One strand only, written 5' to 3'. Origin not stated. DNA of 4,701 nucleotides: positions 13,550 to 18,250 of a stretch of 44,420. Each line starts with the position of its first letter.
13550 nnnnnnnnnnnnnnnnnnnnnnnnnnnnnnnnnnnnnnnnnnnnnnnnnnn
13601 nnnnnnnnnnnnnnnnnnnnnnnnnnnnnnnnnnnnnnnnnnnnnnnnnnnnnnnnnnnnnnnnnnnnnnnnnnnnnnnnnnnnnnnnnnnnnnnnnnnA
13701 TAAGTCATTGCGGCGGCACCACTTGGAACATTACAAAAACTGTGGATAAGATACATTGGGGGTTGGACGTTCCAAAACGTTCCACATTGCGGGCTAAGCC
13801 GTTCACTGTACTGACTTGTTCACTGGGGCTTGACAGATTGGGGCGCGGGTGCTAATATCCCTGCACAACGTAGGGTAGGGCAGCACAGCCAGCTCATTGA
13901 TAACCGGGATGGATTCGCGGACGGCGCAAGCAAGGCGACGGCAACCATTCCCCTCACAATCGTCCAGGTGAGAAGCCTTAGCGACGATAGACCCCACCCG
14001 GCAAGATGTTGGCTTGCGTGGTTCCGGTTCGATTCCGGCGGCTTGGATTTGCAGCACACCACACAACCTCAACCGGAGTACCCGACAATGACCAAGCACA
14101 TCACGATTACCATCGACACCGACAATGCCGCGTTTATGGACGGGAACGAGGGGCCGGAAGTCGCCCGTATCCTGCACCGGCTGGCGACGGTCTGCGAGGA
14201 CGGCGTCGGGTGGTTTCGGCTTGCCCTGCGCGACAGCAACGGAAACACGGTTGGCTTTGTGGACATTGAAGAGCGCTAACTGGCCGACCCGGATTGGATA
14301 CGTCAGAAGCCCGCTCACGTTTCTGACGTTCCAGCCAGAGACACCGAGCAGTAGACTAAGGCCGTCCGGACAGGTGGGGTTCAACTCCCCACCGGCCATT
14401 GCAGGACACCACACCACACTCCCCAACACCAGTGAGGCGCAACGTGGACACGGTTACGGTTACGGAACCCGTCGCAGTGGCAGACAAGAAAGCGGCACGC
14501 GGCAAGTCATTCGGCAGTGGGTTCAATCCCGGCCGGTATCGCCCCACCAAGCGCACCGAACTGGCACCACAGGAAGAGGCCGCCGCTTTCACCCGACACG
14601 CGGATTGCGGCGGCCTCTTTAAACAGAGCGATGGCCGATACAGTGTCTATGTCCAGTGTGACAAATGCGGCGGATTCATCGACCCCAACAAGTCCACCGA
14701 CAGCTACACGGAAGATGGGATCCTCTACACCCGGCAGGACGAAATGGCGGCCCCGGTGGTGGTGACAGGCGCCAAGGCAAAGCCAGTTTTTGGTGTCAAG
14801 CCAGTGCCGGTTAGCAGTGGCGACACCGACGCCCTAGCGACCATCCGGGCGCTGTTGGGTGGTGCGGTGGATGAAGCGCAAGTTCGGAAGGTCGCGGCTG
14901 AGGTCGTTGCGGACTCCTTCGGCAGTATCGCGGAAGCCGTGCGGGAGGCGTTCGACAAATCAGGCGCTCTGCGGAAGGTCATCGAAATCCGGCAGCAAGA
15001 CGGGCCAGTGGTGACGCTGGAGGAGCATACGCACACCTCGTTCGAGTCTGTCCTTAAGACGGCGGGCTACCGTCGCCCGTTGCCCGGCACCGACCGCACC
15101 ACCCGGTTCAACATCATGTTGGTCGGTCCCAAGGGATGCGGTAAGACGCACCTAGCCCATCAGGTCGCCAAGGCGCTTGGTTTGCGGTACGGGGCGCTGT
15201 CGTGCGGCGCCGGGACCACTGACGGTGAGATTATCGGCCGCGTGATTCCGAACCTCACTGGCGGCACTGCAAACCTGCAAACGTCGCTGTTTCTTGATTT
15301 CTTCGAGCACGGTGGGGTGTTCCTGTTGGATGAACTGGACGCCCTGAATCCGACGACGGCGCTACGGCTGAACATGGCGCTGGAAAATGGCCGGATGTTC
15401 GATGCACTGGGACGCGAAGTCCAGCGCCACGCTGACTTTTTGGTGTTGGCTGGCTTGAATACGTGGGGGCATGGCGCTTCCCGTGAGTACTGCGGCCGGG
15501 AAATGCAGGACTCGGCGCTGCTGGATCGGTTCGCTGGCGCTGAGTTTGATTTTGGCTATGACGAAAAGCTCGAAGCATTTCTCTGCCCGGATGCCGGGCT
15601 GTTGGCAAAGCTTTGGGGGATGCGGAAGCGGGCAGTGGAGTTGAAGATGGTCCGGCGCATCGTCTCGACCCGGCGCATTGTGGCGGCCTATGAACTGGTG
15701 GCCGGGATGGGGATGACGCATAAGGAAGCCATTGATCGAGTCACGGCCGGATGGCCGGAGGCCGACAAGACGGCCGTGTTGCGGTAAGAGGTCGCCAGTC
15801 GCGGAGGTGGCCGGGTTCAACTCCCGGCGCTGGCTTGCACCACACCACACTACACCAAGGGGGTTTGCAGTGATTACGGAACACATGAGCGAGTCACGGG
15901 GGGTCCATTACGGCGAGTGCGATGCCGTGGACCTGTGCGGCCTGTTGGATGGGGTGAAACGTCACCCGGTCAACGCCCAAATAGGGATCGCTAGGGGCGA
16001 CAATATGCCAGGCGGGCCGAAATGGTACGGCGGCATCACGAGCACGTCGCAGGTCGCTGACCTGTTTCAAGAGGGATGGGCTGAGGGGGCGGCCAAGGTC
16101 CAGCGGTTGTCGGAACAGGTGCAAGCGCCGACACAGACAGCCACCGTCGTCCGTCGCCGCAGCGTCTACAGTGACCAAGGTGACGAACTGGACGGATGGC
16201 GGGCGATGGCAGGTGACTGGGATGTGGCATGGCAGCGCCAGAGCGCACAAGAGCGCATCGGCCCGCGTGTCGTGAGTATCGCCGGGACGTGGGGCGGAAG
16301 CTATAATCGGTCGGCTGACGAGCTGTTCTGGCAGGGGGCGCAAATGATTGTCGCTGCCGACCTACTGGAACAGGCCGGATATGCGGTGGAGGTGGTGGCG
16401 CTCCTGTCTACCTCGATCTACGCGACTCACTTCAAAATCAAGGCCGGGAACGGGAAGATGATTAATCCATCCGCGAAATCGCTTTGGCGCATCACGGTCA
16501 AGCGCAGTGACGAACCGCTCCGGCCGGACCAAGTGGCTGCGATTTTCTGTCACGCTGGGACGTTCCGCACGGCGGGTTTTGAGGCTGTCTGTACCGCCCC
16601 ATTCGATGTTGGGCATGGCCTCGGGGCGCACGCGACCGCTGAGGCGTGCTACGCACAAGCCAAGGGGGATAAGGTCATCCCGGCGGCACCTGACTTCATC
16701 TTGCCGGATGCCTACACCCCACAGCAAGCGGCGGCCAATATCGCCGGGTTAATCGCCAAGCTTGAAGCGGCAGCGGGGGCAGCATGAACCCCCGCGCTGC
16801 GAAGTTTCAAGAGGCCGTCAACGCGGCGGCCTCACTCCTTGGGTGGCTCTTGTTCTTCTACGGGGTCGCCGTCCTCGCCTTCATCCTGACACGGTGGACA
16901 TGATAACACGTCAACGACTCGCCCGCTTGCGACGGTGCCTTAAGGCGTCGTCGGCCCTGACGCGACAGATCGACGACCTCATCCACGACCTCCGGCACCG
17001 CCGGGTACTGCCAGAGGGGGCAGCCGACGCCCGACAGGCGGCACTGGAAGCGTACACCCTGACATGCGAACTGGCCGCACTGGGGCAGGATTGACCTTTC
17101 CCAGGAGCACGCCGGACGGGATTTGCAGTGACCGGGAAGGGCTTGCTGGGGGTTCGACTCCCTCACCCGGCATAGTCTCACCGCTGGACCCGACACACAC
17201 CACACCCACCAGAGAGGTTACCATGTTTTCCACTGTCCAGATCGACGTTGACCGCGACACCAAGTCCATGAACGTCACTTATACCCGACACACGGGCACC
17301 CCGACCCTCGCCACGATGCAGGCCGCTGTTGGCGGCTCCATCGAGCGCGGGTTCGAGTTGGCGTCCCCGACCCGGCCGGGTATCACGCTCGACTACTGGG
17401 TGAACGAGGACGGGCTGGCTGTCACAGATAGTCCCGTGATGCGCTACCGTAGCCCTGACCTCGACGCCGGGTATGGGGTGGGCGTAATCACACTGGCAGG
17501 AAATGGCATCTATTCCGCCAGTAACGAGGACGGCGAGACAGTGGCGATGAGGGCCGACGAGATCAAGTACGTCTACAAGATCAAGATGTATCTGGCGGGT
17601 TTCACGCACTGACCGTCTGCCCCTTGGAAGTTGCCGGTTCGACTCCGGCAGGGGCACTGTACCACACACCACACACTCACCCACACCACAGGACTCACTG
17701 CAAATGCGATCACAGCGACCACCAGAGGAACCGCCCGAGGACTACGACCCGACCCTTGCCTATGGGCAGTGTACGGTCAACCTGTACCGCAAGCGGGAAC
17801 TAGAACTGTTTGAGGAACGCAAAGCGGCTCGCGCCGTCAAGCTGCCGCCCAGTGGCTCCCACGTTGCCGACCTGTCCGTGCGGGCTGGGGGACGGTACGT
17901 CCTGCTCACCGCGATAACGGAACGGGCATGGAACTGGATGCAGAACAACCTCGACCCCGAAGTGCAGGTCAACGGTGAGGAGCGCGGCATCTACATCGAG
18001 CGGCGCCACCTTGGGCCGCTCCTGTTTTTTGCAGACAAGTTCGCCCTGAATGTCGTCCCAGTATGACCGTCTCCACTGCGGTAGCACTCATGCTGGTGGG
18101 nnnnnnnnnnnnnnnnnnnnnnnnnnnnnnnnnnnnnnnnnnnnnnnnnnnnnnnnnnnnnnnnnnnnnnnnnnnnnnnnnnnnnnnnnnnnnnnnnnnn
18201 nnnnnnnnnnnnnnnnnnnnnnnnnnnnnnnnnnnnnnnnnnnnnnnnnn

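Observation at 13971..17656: tRNA-like acceptor/T-arm minihelices punctuate every gapped gene junction of the rightward operon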

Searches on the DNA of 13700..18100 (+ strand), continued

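Call 70: search_rna_families(source=window, start=13940, end=14070, threshold=evalue, max_evalue=10, show_alignments=3)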
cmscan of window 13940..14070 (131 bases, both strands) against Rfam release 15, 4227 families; matches with E-value up to 10: 2.
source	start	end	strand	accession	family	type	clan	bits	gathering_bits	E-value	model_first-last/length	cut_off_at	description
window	14018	14043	+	RF03158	L31-Actinobacteria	Cis-reg; leader;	CL00118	18.5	35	0.19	1-48/48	no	L31-Actinobacteria ribosomal protein leader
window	14024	14038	+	RF01850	beta_tmRNA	Gene;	CL00001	6.1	84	3.2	87-101/331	no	Betaproteobacteria transfer-messenger RNA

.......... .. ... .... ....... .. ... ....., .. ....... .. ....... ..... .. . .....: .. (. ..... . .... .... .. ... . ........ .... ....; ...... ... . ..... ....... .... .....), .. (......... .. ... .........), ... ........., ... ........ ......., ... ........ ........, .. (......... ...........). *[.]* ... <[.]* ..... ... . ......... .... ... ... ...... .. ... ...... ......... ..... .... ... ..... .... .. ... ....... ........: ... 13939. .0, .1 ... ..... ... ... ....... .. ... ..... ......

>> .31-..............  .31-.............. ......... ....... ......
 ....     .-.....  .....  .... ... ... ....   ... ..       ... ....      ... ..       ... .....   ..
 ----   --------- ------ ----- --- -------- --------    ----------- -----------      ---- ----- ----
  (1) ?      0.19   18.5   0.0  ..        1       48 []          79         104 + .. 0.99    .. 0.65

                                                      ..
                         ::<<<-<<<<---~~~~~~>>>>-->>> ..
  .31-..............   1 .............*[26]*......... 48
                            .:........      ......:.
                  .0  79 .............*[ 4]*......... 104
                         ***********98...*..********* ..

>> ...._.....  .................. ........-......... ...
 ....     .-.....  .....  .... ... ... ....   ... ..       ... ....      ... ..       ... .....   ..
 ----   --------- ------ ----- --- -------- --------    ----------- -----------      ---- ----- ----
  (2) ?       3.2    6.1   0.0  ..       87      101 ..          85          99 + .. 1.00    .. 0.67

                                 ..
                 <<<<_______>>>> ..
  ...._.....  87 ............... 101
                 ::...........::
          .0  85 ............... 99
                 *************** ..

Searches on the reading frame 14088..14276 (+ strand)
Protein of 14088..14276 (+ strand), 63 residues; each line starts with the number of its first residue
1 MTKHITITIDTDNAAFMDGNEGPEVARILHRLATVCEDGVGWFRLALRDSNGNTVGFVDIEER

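Call 16: search_protein_families(library=pfam, proteins=[window:14088-14276:+], max_evalue=0.01)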
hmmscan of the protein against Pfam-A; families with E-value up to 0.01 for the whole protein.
window:14088-14276:+ (63 aa): 0 families
